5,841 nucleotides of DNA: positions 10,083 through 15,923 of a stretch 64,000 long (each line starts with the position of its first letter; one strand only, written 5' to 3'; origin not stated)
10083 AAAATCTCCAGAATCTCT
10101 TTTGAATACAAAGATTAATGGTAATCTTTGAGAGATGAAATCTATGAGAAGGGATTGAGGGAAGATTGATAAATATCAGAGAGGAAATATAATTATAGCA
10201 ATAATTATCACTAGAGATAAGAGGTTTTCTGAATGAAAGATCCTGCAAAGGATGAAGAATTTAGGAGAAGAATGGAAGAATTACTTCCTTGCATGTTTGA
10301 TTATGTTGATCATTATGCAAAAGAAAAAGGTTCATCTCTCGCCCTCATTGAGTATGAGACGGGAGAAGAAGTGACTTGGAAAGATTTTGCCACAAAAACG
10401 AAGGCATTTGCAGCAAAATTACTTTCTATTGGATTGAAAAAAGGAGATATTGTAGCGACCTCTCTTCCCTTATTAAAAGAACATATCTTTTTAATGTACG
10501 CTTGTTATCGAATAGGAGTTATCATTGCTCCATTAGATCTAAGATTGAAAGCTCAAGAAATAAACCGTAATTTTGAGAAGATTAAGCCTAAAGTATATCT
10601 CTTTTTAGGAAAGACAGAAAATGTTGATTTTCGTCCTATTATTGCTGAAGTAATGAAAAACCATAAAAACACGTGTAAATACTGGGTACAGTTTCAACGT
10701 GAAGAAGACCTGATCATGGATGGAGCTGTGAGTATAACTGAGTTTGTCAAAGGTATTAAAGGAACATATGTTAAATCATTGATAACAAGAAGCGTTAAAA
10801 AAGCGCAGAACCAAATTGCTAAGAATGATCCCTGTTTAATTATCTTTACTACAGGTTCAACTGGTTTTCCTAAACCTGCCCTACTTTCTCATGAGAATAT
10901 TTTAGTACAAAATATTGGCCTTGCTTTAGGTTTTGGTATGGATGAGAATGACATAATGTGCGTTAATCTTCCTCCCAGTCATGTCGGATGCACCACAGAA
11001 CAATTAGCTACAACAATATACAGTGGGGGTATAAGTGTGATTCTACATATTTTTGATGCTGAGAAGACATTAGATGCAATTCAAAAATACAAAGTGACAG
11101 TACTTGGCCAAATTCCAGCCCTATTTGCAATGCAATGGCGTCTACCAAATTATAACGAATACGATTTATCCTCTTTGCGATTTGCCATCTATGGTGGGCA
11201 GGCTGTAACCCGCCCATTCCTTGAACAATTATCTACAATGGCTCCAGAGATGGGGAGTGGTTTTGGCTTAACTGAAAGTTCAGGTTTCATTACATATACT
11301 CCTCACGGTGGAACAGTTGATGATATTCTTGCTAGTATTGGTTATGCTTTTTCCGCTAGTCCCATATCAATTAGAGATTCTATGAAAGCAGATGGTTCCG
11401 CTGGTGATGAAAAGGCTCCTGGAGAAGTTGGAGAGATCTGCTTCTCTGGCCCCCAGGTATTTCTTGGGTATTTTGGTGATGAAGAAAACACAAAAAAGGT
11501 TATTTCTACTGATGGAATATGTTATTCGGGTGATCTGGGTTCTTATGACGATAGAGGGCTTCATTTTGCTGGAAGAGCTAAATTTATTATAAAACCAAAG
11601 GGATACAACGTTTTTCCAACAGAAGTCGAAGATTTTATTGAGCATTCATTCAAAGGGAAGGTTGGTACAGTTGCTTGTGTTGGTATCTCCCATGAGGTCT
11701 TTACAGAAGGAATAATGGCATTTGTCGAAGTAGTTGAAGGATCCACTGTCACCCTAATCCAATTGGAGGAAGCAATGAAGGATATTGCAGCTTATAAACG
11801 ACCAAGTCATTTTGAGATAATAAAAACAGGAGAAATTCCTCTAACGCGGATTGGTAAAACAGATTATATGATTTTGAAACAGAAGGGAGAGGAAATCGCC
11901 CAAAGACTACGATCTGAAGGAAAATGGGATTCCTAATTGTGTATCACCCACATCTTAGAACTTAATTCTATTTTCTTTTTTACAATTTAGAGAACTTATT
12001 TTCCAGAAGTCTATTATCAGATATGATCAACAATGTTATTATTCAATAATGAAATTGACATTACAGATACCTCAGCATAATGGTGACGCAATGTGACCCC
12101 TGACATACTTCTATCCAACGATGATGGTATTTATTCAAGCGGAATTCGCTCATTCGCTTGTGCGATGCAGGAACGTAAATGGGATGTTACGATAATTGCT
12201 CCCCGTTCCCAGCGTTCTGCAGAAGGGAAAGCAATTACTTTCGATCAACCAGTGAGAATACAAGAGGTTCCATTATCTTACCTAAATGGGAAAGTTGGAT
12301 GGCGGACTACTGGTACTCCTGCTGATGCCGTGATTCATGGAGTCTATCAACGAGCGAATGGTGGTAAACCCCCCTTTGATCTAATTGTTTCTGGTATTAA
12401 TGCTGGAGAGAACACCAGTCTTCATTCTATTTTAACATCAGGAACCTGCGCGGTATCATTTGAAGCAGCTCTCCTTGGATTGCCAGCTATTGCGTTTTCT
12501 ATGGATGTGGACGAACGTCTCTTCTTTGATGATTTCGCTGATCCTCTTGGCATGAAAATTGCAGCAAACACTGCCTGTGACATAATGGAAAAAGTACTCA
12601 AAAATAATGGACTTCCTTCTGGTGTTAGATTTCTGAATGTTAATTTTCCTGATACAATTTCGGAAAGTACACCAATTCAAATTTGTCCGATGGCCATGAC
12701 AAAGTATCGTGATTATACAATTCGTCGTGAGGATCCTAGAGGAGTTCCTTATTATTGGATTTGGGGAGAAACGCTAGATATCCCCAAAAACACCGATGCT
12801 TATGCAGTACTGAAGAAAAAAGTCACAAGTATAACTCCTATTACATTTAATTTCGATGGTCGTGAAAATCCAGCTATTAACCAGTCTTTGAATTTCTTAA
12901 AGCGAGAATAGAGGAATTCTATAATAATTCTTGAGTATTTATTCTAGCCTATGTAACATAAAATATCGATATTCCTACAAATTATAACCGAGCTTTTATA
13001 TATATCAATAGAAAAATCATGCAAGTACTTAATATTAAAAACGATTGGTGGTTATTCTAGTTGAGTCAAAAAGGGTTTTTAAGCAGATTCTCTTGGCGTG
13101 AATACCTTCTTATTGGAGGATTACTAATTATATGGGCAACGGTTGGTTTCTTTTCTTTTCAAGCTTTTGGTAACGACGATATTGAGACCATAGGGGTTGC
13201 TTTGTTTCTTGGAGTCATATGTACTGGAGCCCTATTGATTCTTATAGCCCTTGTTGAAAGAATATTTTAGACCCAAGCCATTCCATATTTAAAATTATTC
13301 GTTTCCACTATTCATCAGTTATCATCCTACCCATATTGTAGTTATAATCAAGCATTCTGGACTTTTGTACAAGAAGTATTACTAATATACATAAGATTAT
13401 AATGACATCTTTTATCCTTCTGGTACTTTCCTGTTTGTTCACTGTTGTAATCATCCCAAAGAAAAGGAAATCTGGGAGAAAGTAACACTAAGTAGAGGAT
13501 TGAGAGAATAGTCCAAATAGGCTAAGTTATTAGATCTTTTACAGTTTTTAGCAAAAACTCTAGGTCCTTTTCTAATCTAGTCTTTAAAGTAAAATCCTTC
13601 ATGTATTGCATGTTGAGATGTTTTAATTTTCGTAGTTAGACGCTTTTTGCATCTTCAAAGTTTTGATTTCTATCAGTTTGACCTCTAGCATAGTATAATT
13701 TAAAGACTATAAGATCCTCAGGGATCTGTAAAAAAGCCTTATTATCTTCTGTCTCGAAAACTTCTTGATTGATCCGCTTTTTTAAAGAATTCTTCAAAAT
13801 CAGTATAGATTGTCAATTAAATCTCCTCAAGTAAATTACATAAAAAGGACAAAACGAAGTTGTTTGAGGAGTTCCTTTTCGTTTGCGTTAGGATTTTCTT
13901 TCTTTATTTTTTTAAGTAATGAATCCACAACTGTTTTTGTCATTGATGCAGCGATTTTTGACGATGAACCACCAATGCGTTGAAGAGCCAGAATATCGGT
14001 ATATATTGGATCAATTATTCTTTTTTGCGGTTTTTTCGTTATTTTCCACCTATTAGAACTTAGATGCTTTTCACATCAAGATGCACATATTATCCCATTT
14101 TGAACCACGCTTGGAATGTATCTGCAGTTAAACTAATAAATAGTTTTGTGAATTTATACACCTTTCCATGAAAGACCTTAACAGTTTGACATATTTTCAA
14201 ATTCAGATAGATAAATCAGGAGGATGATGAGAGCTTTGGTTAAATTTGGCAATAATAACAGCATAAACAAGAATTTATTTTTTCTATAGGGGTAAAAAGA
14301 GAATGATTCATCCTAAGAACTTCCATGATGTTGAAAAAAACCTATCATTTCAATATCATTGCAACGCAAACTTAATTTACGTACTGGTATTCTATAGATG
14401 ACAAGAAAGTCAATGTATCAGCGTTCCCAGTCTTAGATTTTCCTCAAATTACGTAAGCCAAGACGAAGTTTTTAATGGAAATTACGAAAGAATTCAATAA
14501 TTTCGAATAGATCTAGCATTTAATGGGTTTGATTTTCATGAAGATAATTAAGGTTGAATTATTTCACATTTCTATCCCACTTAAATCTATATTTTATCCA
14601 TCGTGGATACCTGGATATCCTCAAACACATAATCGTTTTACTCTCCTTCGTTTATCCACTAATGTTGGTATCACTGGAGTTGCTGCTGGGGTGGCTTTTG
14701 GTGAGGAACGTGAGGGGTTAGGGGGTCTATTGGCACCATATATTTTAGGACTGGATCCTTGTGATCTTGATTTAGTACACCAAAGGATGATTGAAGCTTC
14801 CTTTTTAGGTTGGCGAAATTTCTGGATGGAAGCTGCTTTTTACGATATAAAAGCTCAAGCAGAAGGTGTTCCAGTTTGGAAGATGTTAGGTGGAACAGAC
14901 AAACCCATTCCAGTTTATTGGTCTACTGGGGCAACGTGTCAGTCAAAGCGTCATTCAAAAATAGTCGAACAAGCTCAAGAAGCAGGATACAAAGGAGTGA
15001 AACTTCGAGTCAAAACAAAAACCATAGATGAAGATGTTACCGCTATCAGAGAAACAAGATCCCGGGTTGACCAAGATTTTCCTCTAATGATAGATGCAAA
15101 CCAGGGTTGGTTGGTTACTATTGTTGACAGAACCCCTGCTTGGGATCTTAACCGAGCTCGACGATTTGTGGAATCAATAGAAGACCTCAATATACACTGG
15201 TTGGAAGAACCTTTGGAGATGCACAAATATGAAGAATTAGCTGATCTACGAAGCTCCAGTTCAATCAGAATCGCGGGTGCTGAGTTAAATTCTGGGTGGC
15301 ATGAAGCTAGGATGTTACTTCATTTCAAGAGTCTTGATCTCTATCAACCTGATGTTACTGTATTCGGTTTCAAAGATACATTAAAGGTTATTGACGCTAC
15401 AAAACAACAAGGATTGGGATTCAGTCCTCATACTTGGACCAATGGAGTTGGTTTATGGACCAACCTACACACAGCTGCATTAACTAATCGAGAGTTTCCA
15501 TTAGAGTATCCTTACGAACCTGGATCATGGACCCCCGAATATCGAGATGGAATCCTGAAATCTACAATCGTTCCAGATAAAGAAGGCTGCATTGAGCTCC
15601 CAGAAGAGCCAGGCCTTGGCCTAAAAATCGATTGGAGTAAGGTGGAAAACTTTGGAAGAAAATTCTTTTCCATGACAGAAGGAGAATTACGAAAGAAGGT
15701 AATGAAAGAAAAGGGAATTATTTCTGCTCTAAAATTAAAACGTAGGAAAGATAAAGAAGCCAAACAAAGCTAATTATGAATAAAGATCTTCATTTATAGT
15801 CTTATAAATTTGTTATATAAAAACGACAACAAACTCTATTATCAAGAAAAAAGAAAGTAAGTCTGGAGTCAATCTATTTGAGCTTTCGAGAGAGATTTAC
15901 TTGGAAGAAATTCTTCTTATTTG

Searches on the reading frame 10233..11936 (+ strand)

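Call 47: search_protein_families(library=pfam, proteins=[window:10233-11936:+], max_evalue=0.0001)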
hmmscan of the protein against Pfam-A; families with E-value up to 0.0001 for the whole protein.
window:10233-11936:+ (567 aa): 2 families
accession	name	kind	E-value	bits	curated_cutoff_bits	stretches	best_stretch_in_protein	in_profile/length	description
PF00501.34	AMP-binding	-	6.9e-61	206.6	29.9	1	27-414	3-384/384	AMP-binding enzyme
PF13193.12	AMP-binding_C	-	6.8e-06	27.4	24.5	1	476-542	11-76/76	AMP-binding enzyme C-terminal domain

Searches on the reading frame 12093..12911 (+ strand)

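Call 47: search_protein_families(library=pfam, proteins=[window:12093-12911:+], max_evalue=0.0001)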
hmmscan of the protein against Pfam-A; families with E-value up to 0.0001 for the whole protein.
window:12093-12911:+ (272 aa): 1 family
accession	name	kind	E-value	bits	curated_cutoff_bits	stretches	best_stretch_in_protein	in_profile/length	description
PF01975.23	SurE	-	1.7e-47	162.1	22.1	1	5-206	1-188/189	Survival protein SurE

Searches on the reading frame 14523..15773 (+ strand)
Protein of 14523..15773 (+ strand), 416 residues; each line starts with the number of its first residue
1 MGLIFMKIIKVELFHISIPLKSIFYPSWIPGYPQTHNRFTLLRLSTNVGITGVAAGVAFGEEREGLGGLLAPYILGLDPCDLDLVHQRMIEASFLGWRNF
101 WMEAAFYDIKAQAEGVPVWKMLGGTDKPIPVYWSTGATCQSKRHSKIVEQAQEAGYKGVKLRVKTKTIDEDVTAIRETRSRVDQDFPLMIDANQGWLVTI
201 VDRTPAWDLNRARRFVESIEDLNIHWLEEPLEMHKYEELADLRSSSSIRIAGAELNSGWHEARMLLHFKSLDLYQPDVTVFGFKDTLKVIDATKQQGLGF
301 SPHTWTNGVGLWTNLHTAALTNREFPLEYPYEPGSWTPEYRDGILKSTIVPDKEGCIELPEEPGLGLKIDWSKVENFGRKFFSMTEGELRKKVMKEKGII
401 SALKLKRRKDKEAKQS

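Call 47: search_protein_families(library=pfam, proteins=[window:14523-15773:+], max_evalue=0.0001)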
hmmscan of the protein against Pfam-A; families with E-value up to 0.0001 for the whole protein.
window:14523-15773:+ (416 aa): 2 families
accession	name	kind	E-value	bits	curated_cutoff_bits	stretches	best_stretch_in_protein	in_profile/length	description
PF13378.12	MR_MLE_C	-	2e-44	152.3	29.4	1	148-372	3-218/219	Enolase C-terminal domain-like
PF02746.21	MR_MLE_N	-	7.5e-06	26.6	22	1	36-123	25-117/117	Mandelate racemase / muconate lactonizing enzyme, N-terminal domain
